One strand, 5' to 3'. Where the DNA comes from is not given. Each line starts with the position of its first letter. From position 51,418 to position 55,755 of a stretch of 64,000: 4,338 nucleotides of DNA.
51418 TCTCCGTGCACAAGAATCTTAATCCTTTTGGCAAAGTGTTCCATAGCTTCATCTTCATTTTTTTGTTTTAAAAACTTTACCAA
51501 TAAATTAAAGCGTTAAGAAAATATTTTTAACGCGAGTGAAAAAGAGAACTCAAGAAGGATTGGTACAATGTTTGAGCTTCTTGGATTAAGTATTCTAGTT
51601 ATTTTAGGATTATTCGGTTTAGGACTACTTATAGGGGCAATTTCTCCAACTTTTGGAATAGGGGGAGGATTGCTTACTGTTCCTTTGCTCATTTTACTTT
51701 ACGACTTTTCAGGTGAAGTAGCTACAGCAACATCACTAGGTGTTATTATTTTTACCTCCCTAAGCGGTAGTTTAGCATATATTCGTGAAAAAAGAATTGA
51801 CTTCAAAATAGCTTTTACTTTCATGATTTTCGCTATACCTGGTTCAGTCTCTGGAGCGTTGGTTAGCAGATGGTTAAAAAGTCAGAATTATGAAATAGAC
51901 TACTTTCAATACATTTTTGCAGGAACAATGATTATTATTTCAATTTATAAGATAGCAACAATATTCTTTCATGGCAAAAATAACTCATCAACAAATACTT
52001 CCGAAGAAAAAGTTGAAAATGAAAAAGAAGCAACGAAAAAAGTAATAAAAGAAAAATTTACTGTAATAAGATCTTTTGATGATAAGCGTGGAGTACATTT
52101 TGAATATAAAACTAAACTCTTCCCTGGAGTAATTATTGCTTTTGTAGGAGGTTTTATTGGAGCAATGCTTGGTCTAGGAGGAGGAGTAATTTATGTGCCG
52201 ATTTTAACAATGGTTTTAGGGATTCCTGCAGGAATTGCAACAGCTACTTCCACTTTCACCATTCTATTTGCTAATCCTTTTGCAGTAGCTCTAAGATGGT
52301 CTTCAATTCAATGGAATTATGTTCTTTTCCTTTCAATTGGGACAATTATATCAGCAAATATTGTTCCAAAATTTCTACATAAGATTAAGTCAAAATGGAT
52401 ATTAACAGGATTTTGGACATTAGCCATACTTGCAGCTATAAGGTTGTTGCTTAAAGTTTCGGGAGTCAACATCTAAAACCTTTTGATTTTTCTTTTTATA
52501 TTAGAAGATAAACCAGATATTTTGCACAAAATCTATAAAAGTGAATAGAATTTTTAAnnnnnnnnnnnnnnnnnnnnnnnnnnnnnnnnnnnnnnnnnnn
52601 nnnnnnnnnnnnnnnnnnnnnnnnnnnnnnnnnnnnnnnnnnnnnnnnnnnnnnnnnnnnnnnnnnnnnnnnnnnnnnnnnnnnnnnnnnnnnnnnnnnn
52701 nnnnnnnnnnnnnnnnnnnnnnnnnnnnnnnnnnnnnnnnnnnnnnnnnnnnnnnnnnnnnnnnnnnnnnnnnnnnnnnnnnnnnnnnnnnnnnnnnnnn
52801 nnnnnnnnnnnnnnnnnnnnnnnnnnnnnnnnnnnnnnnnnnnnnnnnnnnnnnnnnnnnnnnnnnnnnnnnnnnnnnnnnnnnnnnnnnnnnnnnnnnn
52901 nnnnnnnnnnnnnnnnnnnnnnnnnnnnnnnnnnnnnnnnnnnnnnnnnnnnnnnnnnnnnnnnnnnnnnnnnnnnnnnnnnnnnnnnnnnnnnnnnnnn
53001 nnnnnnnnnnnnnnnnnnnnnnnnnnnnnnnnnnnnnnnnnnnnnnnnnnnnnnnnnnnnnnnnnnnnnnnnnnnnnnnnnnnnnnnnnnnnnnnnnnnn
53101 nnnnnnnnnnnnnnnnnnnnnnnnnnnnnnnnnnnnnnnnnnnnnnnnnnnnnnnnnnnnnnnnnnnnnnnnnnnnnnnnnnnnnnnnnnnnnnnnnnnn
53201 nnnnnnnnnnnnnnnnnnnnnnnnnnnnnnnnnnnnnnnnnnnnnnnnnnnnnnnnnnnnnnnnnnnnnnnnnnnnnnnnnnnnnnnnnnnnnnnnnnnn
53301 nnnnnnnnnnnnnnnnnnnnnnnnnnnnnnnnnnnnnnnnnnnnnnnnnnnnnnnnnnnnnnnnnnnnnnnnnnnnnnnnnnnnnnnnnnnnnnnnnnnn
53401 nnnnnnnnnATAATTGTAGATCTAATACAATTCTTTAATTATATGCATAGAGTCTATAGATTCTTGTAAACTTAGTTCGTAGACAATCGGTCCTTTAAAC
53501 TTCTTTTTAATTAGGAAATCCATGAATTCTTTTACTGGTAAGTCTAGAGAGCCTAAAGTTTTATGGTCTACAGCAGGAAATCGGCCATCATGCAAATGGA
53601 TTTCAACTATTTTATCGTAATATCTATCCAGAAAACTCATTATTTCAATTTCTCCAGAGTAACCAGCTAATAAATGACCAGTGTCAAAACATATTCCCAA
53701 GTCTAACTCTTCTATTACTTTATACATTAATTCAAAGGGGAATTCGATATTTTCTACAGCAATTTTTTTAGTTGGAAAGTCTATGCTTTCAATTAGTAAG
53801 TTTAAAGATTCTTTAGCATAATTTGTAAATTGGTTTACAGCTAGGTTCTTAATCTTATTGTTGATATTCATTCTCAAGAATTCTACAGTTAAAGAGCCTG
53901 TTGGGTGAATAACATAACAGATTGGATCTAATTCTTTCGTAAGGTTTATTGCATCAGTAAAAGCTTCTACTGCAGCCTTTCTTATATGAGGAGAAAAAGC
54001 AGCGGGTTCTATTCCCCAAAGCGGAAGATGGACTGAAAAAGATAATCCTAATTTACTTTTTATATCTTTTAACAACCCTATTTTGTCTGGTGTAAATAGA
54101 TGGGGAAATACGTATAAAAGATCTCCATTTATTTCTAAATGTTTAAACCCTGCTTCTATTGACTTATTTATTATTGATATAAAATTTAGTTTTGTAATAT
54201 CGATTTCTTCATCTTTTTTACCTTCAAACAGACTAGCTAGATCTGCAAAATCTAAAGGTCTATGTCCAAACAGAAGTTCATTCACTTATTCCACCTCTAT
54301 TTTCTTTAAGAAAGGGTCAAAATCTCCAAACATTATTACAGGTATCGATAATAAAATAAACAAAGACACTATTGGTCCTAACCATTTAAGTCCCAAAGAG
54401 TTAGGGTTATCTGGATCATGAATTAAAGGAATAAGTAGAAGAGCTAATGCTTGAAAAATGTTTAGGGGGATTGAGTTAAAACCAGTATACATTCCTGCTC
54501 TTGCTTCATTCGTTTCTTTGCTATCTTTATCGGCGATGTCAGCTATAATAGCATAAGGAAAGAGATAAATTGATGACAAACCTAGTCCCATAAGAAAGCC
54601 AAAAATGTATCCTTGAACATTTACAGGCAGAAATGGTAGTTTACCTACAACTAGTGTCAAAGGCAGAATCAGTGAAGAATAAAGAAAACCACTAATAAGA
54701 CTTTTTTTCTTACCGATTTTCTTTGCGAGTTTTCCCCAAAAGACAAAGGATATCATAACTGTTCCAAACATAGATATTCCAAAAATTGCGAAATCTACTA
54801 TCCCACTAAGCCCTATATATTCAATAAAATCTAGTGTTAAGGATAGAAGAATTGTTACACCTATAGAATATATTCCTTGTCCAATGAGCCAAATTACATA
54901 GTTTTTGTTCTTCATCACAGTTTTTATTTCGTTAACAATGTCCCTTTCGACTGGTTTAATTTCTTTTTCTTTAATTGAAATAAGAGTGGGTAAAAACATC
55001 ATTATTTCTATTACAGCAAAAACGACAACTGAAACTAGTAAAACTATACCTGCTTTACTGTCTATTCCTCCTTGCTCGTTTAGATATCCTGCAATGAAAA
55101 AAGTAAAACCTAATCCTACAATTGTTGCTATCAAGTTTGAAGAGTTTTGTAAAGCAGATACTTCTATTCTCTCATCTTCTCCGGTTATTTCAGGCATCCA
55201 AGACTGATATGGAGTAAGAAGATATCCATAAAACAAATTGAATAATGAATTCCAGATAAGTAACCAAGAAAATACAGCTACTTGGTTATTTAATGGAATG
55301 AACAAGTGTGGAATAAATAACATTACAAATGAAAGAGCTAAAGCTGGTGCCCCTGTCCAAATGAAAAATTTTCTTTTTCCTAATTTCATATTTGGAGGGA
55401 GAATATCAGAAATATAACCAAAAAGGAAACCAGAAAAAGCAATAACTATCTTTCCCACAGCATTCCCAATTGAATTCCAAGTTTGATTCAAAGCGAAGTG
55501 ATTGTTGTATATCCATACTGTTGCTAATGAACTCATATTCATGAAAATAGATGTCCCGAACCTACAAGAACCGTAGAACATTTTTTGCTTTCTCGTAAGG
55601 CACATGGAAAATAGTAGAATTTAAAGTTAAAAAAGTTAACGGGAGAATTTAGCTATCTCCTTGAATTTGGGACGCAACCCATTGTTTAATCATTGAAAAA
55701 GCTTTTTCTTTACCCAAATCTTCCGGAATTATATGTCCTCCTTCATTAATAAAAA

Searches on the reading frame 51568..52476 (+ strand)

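Call 62: search_protein_families(library=pfam, proteins=[window:51568-52476:+], max_evalue=0.0001)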
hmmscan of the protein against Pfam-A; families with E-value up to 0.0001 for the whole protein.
window:51568-52476:+ (302 aa): 1 family
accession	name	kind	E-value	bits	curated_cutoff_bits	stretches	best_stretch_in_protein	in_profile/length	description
PF01925.25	TauE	-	2.5e-42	145.6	32.6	1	15-293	1-237/237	Sulfite exporter TauE/SafE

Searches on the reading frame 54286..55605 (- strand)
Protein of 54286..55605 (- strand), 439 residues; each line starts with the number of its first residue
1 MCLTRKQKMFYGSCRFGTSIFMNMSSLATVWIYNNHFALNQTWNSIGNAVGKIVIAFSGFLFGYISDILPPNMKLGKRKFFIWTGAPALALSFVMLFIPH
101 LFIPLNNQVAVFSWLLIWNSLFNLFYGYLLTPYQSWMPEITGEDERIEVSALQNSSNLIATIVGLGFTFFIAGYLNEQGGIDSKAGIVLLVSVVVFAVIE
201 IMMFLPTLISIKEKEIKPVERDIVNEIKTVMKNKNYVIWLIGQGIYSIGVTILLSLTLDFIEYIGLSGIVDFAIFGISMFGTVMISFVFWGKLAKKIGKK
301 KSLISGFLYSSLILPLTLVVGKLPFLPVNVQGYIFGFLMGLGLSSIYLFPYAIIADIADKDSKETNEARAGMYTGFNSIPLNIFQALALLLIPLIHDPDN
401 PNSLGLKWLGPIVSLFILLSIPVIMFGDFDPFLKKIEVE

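Call 11: search_protein_families(library=ncbifam, proteins=[window:54286-55605:-], max_evalue=0.00001)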
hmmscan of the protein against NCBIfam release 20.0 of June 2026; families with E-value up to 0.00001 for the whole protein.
window:54286-55605:- (439 aa): 1 family
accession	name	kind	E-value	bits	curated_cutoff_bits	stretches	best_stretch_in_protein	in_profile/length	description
TIGR00792.1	gph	subfamily_domain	3.3e-20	72.2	231.35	1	8-392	1-374/437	glycoside-pentoside-hexuronide (GPH):cation symporter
